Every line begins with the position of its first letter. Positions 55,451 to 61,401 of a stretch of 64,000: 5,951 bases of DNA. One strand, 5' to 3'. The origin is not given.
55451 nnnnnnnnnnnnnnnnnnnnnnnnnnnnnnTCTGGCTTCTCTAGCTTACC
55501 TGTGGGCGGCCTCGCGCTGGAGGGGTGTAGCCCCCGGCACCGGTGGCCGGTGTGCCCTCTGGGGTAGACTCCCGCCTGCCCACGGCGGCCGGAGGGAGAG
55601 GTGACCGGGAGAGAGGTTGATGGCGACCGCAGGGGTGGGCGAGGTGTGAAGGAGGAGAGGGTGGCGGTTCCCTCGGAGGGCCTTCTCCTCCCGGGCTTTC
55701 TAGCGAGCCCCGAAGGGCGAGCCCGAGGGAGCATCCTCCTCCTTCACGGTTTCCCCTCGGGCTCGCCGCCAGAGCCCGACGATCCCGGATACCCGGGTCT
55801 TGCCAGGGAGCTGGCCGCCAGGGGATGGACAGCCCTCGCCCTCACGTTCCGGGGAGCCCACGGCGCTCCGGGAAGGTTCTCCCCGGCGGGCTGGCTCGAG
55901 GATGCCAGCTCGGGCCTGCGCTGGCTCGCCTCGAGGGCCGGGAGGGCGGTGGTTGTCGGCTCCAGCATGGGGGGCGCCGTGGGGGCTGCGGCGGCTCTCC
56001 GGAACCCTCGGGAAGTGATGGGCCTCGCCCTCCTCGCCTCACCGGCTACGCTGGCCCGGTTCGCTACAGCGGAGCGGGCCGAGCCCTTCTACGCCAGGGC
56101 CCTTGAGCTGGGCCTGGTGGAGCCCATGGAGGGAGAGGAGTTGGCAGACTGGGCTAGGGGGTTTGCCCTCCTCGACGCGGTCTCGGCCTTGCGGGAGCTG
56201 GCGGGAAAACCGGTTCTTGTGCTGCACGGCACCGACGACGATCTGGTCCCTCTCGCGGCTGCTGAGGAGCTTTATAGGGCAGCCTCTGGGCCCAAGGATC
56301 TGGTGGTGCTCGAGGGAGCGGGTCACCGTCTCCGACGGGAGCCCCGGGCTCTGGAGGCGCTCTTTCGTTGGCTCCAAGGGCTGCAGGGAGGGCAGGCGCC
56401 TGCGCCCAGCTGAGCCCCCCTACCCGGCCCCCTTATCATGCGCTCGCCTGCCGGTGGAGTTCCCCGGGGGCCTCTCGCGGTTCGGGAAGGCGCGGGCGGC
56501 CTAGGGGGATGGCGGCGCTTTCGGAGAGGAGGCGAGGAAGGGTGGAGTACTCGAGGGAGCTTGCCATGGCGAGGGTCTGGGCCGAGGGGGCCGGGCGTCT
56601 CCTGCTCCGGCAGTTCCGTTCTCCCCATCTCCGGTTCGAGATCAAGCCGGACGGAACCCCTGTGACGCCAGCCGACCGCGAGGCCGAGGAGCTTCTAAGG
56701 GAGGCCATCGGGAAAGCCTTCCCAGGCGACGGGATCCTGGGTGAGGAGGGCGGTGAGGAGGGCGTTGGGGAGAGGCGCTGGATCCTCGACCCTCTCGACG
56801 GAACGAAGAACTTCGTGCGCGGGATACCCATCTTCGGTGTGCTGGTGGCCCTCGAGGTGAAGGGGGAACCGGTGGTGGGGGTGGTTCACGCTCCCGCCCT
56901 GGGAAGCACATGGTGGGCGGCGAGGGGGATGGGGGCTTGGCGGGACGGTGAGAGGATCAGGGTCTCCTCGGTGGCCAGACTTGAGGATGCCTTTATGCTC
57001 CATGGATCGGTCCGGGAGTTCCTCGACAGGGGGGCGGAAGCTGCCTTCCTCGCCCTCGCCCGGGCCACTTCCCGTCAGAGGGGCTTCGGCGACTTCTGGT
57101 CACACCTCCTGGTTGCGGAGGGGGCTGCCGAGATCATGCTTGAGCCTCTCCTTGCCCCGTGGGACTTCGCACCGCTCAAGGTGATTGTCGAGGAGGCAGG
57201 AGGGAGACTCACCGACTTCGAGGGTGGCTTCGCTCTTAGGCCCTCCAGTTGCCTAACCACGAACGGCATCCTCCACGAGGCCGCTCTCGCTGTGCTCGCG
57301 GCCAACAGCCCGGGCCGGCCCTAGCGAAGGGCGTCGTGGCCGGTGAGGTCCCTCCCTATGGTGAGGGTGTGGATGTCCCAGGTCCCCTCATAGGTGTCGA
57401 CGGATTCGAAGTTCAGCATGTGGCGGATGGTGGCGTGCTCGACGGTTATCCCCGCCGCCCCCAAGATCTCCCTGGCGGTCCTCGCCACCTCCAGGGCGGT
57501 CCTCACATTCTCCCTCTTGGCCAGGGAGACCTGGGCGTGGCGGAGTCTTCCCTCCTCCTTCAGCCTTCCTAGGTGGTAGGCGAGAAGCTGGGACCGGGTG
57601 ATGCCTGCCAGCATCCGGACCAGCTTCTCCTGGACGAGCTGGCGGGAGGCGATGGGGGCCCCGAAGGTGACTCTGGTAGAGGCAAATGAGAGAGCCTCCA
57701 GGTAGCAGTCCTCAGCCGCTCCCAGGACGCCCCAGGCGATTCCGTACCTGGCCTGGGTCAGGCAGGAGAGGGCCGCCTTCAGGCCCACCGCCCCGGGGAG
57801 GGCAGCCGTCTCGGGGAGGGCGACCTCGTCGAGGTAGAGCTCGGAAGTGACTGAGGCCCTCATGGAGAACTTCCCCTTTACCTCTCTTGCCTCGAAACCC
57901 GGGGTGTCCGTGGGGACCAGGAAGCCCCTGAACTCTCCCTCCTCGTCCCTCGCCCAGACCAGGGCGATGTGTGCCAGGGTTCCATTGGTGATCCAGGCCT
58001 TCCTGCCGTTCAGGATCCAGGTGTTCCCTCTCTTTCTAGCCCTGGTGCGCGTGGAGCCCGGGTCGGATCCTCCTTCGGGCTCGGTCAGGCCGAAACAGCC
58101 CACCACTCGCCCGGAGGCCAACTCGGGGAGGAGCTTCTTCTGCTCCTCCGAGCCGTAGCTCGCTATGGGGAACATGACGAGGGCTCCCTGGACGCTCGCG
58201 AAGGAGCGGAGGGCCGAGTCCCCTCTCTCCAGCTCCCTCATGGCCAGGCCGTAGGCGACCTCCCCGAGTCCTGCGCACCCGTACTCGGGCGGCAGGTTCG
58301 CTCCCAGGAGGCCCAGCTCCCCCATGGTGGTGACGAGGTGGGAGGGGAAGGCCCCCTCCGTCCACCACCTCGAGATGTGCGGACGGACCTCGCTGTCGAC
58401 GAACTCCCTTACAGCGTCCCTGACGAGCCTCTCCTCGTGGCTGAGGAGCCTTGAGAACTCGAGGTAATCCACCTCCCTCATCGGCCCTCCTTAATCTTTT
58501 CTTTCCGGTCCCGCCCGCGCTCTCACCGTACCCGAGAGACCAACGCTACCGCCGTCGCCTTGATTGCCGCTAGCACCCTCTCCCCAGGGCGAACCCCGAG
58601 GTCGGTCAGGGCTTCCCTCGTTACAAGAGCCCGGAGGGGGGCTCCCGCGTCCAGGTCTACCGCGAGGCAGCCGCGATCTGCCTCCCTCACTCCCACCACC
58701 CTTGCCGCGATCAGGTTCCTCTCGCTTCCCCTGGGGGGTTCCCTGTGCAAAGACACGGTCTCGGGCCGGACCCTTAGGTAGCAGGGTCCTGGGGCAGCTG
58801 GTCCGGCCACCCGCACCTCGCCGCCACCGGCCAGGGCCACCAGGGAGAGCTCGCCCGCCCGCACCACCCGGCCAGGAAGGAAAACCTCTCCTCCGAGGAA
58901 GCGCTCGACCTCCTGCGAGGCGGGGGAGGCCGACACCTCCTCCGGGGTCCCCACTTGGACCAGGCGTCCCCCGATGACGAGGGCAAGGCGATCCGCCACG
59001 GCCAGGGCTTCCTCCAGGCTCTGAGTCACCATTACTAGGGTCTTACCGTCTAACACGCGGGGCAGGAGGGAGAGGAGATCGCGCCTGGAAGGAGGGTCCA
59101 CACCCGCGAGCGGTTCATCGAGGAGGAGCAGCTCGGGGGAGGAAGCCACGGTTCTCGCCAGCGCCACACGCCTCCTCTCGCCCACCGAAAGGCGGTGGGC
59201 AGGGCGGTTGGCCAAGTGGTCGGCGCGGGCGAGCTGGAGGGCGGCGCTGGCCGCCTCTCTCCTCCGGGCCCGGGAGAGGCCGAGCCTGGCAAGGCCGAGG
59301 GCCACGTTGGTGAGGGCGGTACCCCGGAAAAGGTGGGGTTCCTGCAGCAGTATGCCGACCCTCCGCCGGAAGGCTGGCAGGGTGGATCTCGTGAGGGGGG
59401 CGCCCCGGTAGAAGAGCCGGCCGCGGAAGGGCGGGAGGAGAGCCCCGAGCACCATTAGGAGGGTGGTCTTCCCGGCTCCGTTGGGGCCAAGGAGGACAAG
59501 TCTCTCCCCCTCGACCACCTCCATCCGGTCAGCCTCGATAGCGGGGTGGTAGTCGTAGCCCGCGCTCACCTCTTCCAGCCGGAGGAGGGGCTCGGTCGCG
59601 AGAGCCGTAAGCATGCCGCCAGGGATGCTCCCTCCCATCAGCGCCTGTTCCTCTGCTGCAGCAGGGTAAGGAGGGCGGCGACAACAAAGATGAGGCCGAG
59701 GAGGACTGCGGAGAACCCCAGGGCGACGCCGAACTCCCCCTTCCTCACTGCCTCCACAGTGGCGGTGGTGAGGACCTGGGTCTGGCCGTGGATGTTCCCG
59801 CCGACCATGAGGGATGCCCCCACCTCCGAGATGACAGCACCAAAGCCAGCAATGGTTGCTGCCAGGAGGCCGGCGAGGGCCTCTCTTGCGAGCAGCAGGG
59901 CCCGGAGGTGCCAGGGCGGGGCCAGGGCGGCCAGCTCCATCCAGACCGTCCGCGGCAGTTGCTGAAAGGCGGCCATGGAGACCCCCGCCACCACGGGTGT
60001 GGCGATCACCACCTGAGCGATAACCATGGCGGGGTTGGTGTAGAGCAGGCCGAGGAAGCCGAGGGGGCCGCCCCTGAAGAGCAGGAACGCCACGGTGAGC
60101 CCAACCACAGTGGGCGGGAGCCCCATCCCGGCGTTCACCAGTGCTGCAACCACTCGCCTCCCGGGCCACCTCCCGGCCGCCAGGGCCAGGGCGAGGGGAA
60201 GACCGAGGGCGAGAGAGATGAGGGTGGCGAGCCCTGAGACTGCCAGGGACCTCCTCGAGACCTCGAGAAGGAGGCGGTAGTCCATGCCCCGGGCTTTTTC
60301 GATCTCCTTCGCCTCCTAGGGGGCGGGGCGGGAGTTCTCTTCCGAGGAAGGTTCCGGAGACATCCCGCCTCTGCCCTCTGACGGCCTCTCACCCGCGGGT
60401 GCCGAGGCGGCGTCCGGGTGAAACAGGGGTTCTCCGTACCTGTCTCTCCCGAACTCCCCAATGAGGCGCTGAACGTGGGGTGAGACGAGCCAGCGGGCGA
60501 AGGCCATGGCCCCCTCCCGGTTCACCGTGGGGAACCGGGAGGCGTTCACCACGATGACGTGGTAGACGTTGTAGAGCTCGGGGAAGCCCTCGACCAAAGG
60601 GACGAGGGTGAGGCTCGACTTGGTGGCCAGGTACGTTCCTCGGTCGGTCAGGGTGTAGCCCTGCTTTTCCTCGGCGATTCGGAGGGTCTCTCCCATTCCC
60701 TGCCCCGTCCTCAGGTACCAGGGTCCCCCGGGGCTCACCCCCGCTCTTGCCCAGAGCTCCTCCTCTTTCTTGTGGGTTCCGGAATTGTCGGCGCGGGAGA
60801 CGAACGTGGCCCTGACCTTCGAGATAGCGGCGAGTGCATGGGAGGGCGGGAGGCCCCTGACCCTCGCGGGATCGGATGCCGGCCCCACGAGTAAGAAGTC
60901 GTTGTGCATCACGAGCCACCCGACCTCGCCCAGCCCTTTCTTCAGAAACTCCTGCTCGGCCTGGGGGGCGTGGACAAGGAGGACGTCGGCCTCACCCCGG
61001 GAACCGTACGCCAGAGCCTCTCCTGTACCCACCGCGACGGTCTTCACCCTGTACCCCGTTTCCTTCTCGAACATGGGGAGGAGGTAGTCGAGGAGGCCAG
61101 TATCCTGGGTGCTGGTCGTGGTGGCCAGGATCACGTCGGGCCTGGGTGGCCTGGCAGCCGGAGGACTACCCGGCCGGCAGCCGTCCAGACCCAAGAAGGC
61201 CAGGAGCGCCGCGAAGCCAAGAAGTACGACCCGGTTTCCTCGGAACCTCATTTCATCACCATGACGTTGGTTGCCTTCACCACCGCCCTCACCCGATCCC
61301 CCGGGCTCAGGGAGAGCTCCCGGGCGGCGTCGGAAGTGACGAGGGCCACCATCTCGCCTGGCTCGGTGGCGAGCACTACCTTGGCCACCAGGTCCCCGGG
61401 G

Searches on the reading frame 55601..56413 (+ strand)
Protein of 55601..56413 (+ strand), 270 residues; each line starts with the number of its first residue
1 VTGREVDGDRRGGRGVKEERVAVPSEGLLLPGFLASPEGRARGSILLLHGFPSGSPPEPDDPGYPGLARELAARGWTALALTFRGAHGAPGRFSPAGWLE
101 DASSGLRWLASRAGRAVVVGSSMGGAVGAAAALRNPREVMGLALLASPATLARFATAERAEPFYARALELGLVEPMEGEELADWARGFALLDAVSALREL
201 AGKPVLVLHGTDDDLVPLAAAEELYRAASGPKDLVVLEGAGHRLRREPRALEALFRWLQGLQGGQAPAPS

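Call 31: search_protein_families(library=pfam, proteins=[window:55601-56413:+], max_evalue=0.0001)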
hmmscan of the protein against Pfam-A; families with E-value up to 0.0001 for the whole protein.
window:55601-56413:+ (270 aa): 5 families
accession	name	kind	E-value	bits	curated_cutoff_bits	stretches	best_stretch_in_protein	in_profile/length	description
PF12146.15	Hydrolase_4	-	2.1e-16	60.4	27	2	41-150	3-111/239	Serine aminopeptidase, S33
PF12697.13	Abhydrolase_6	-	6.8e-14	53.5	26.3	1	45-251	1-214/217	Alpha/beta hydrolase family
PF00561.26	Abhydrolase_1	-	6.3e-13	49.4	25.8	1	45-160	3-112/245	alpha/beta hydrolase fold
PF00326.27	Peptidase_S9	-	4.7e-07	29.9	22.6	1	113-259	63-207/213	Prolyl oligopeptidase family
PF00756.26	Esterase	-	6.1e-05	23.3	22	1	115-221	116-202/251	Putative esterase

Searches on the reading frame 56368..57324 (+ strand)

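Call 31: search_protein_families(library=pfam, proteins=[window:56368-57324:+], max_evalue=0.0001)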
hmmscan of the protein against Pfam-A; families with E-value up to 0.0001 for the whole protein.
window:56368-57324:+ (318 aa): 1 family
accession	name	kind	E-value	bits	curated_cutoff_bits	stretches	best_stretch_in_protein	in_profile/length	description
PF00459.30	Inositol_P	-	8.8e-53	180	27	1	66-309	7-265/271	Inositol monophosphatase family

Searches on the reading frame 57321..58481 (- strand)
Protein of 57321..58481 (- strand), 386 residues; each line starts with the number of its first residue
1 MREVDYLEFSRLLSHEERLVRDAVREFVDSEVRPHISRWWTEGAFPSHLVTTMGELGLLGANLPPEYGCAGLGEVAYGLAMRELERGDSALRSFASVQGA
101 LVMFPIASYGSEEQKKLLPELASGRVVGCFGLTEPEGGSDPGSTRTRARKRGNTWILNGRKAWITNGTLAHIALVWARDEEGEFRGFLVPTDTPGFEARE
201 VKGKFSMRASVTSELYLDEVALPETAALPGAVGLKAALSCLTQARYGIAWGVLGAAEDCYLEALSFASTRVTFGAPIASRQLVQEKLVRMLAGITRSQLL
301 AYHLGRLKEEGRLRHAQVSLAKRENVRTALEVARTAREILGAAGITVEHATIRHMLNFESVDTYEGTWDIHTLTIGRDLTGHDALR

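Call 31: search_protein_families(library=pfam, proteins=[window:57321-58481:-], max_evalue=0.0001)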
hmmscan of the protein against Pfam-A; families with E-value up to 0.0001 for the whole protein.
window:57321-58481:- (386 aa): 4 families
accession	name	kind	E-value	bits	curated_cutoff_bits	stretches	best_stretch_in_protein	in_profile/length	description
PF02771.21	Acyl-CoA_dh_N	-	7e-34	117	22.9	1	15-124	2-112/113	Acyl-CoA dehydrogenase, N-terminal domain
PF00441.29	Acyl-CoA_dh_1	-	2.7e-29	102.7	22.4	1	233-379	3-149/150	Acyl-CoA dehydrogenase, C-terminal domain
PF02770.24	Acyl-CoA_dh_M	-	3.9e-26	91.5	33.3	1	129-220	1-97/97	Acyl-CoA dehydrogenase, middle domain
PF08028.16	Acyl-CoA_dh_2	-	5.2e-06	27.2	22.7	1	247-342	2-107/134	Acyl-CoA dehydrogenase, C-terminal domain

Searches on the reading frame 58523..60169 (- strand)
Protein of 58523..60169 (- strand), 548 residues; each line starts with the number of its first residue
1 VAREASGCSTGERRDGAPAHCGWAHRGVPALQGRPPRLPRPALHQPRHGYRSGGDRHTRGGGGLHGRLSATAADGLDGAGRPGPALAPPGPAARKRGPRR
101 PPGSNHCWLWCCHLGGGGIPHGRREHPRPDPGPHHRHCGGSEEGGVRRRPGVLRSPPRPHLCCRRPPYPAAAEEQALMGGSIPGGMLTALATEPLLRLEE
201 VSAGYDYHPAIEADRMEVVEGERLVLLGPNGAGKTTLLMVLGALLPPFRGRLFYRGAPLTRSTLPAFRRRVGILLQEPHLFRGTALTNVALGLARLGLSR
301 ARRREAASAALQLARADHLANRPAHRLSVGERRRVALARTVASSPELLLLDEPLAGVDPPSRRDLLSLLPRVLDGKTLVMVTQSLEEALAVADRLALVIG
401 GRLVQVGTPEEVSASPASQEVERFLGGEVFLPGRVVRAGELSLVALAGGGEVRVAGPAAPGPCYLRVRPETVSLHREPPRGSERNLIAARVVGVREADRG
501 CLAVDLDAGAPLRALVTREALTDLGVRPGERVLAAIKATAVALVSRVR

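Call 79: search_protein_families(library=pfam, proteins=[window:58523-60169:-], max_evalue=0.001)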
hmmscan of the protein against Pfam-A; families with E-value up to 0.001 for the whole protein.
window:58523-60169:- (548 aa): 3 families
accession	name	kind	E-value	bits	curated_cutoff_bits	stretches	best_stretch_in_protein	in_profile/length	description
PF00005.33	ABC_tran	-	1.1e-29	104.2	25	1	215-355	5-137/137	ABC transporter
PF03459.23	TOBE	-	2.3e-10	41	22.3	1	482-543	2-64/64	TOBE domain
PF13304.12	AAA_21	-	1.8e-08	35.2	27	0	225-245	3-23/304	AAA domain, putative AbiEii toxin, Type IV TA system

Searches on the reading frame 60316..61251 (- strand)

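Call 79: search_protein_families(library=pfam, proteins=[window:60316-61251:-], max_evalue=0.001)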
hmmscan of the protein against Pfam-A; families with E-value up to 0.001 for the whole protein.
window:60316-61251:- (311 aa): 3 families
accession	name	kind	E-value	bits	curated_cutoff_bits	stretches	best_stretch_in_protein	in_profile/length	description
PF12849.12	PBP_like_2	-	2.7e-46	158.9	27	1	35-258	4-266/267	PBP superfamily domain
PF13531.11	SBP_bac_11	-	2.2e-07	31.3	25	1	54-268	13-225/227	Bacterial extracellular solute-binding protein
PF12727.12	PBP_like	-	0.00053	19.6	27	1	63-174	7-120/193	PBP superfamily domain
